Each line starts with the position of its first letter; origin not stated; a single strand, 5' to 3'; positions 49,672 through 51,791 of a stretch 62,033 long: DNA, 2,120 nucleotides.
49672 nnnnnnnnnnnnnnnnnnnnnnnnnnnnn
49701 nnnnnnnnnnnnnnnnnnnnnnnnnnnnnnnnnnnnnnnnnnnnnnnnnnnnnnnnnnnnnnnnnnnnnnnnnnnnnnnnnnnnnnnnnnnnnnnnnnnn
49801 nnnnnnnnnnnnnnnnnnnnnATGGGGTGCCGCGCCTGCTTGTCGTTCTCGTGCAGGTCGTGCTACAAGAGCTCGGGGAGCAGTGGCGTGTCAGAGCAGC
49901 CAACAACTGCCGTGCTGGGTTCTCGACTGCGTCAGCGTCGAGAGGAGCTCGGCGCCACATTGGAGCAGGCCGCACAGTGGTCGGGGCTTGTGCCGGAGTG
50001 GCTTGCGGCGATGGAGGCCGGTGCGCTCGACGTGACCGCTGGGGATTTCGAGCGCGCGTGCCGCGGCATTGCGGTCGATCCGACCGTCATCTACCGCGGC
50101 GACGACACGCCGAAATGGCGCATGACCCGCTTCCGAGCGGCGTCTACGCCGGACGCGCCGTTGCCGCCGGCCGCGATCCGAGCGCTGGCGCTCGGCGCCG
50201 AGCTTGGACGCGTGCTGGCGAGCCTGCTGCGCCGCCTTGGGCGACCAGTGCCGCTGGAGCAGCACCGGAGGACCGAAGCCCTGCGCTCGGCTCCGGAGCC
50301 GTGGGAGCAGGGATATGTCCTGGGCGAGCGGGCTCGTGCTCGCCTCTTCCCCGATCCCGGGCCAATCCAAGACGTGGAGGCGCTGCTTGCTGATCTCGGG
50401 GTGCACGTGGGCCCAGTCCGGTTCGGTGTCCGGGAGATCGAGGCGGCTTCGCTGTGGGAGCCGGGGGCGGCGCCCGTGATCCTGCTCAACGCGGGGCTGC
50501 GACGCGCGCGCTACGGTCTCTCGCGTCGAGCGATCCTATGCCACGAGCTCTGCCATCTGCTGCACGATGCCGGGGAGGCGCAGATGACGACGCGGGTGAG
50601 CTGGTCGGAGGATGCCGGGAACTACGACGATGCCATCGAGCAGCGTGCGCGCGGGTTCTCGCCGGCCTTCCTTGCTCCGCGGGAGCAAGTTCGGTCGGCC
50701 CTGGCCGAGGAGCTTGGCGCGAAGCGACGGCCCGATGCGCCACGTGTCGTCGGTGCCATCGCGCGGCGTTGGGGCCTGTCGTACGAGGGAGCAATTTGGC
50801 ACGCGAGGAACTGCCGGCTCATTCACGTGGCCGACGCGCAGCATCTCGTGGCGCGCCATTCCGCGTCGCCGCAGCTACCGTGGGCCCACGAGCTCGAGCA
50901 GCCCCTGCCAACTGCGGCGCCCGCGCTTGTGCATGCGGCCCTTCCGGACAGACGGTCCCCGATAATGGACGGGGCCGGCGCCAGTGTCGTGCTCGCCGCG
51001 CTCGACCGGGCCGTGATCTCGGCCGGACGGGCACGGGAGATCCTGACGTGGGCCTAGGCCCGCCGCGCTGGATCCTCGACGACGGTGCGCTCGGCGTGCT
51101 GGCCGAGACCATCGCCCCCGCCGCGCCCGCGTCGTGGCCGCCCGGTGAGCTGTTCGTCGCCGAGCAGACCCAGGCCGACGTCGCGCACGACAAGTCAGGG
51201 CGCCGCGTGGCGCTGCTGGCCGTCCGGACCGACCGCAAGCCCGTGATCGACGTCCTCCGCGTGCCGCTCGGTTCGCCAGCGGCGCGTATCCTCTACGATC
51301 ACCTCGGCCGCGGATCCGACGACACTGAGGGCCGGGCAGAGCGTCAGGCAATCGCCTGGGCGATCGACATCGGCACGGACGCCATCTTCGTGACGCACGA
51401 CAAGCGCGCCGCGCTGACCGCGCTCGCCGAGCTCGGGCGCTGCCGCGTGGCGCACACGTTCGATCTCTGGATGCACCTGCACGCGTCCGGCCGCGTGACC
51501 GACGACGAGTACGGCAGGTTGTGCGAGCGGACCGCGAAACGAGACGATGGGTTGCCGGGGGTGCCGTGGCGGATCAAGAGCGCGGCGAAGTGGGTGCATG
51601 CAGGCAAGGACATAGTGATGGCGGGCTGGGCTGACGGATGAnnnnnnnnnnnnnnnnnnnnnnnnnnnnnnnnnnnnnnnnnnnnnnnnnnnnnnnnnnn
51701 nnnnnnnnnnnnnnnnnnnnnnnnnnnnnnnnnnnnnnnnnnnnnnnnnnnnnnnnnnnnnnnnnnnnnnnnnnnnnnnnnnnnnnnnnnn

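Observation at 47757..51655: A 3.9-kb accessory insert between topA and trmFO: IS1380 plus an XRE-ImmA/IrrE protein coupled to a PIN-like protein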

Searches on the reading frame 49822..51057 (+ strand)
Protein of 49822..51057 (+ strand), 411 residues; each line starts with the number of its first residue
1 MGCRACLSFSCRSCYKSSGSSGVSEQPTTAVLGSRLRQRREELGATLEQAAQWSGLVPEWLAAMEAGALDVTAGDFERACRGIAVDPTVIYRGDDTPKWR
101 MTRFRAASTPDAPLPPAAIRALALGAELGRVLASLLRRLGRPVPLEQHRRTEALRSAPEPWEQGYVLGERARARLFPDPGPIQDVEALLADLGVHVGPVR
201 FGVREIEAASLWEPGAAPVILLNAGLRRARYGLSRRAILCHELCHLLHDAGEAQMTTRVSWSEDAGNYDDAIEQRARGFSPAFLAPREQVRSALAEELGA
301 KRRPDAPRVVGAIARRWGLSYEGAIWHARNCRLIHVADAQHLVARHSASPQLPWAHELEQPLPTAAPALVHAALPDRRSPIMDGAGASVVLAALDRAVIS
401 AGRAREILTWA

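Call 3: search_protein_families(library=pfam, proteins=[window:49822-51057:+], max_evalue=0.01)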
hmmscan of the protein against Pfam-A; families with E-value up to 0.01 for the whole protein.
window:49822-51057:+ (411 aa): 3 families
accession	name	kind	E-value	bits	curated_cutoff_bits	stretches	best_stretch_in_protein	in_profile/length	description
PF13560.12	HTH_31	-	4e-10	40.3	27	1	32-88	2-59/64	Helix-turn-helix domain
PF06114.19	Peptidase_M78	-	9.3e-10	38.8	22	1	191-322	3-116/123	IrrE N-terminal-like domain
PF13413.12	HTH_25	-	0.00023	21.4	24.6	1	35-70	1-36/62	Helix-turn-helix domain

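Call 5: search_protein_families(library=ncbifam, proteins=[window:49888-51057:+], max_evalue=1)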
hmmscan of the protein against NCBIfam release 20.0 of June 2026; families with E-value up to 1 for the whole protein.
window:49888-51057:+ (389 aa): 2 families
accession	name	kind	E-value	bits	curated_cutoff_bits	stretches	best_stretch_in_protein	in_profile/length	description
NF052239.1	antitox_spr1629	equivalog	8.9e-06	25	335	1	182-312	180-296/377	spr1629 family repressor/antitoxin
NF006015.0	PRK08154.1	subfamily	0.0027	16.9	204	1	3-62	24-83/314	anaerobic benzoate catabolism transcriptional regulator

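Call 6: search_protein_families(library=padloc, proteins=[window:49888-51057:+], max_evalue=1)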
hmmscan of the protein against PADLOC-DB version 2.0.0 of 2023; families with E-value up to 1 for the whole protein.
window:49888-51057:+ (389 aa): 13 families
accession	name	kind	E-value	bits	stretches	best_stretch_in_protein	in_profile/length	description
PDLC03949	RmrA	-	1.7e-11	41.6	1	12-273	5-236/363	-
PDLC03952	RmrA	-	2e-10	38.1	1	156-324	167-315/395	-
PDLC03947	RmrA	-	1.5e-09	35.2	1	157-271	156-260/383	-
PDLC03951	RmrA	-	8.6e-09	32.8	1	11-326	10-302/400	-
PDLC03946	RmrA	-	1.1e-06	25.6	1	158-276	140-241/357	-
PDLC03953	RmrA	-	2.5e-06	25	2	214-320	209-294/373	-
PDLC03948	RmrA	-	4.2e-06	23.9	1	157-325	154-305/397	-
PDLC03945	RmrA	-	5.3e-06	23.8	1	182-313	180-297/394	-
PDLC03954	RmrA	-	1.4e-05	22.2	1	146-270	145-259/380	-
PDLC03950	RmrA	-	3.8e-05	20.9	1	159-274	147-250/369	-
PDLC04141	capP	-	4.7e-05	21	1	216-305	70-149/242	capP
PDLC03956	RmrA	-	6.4e-05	20.2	1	157-327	152-304/399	-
PDLC03943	RmrA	-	0.00058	17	1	11-313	4-276/370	-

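Call 55: predict_structure(alignment_id=A3)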
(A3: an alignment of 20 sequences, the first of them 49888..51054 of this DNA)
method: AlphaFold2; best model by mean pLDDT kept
length: 389 residues; sequences in the alignment: 20
mean_pLDDT: 89.6   pTM: 0.90
mean pLDDT of the five models: 89.6, 87.8, 87.2, 81.8, 81.0
residues with pLDDT >= 90: 269; 70-90: 94; 50-70: 21; < 50: 5
segments of 3 or more residues with pLDDT < 50: 341-343
pLDDT, mean of each block of 10 residues (from residue 1): 83 95 96 96 94 92 91 84 88 95 95 95 93 94 97 94 93 94 94 95 85 93 93 92 90 96 95 79 88 89 93 93 65 66 58 86 92 94 88
secondary structure, 60 per line:
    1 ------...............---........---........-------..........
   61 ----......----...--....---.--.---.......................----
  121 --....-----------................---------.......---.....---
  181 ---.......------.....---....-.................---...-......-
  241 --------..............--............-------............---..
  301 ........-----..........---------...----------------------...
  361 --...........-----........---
elements in order: H7-21 H25-32 H36-43 H51-60 H65-70 H80-83 H94-116 H123-126 H138-153 H163-169 E173-177 E184-190 E197-201 H205-208 H210-226 E234-239 H249-262 H265-276 H284-295 H299-308 H314-323 H363-373 H379-386

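Call 59: fold_search(model_id=the predicted structure, library=pdb)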
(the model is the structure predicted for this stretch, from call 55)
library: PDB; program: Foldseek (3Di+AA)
matches with E <= 10: 440; with E <= 0.001: 2
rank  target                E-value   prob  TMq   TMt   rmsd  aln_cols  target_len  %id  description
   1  7t5t                  5.1e-04  1.00  0.29  0.39   5.8       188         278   20  Structure of Thauera sp. K11 CapP (released 2022-09-14)
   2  3dti                  8.6e-04  1.00  0.30  0.45   5.2       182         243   22  Crystal structure of the IRRE protein, a central regulator of DNA damage repair in deinococcaceae (released 2009-02-10)
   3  3dte                  2.5e-03  1.00  0.29  0.44   5.2       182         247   22  Crystal structure of the IRRE protein, a central regulator of DNA damage repair in deinococcaceae (released 2009-02-10)
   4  2b5a_B                3.3e-03  1.00  0.16  0.78   1.2        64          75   19  C.BclI, Control Element of the BclI Restriction-Modification System (released 2006-01-03)
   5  2b5a_A                3.5e-03  1.00  0.17  0.78   2.4        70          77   17  C.BclI, Control Element of the BclI Restriction-Modification System (released 2006-01-03)
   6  3f52_A                3.8e-03  1.00  0.16  0.75   2.1        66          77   26  Crystal structure of the clp gene regulator ClgR from C. glutamicum (released 2008-11-18)
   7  2b5a_C                4.4e-03  1.00  0.16  0.77   1.2        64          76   19  C.BclI, Control Element of the BclI Restriction-Modification System (released 2006-01-03)
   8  3f52_E                5.1e-03  1.00  0.17  0.77   4.0        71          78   24  Crystal structure of the clp gene regulator ClgR from C. glutamicum (released 2008-11-18)
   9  3f51_D                5.6e-03  1.00  0.16  0.62   2.9        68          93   25  Crystal Structure of the clp gene regulator ClgR from Corynebacterium glutamicum (released 2008-11-18)
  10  3f51_B                5.9e-03  1.00  0.17  0.63   3.3        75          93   24  Crystal Structure of the clp gene regulator ClgR from Corynebacterium glutamicum (released 2008-11-18)
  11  3f51_F                5.9e-03  1.00  0.16  0.62   2.2        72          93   26  Crystal Structure of the clp gene regulator ClgR from Corynebacterium glutamicum (released 2008-11-18)
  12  6jq1_B                6.8e-03  1.00  0.16  0.46  13.6       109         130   21  Crystal Structure of DdrO from Deinococcus geothermalis (released 2019-08-28)
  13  1y7y_B                7.8e-03  1.00  0.16  0.88   1.1        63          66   24  High-resolution crystal structure of the restriction-modification controller protein C.AhdI from Aeromonas hydrophila (released 2005-02-22)
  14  4ia8_A                8.6e-03  1.00  0.16  0.78   1.1        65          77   22  Crystal Structure of a Y37A mutant of the Restriction-Modification Controller Protein C.Esp1396I (released 2013-12-11)
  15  6jq1_A                1.1e-02  1.00  0.15  0.44  13.5       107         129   22  Crystal Structure of DdrO from Deinococcus geothermalis (released 2019-08-28)
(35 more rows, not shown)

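Call 69: search_protein_families(library=phrogs, proteins=[window:49888-51057:+], max_evalue=0.01)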
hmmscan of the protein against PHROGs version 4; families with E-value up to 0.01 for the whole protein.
window:49888-51057:+ (389 aa): 2 families
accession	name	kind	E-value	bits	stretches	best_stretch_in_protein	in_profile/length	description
phrog_2439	-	transcription regulation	3.9e-14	53.3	1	10-324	8-295/367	transcriptional regulator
phrog_2328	-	transcription regulation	0.0066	17.2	0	4-56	10-62/128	transcriptional repressor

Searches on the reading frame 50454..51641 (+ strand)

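Call 7: search_protein_families(library=pfam, proteins=[window:50454-51641:+], max_evalue=10)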
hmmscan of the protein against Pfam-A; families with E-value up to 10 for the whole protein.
window:50454-51641:+ (395 aa): 1 family
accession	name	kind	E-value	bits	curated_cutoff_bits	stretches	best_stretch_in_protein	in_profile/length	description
PF02983.19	Pro_Al_protease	-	0.087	13.3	23.4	1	291-326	16-53/59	Alpha-lytic protease prodomain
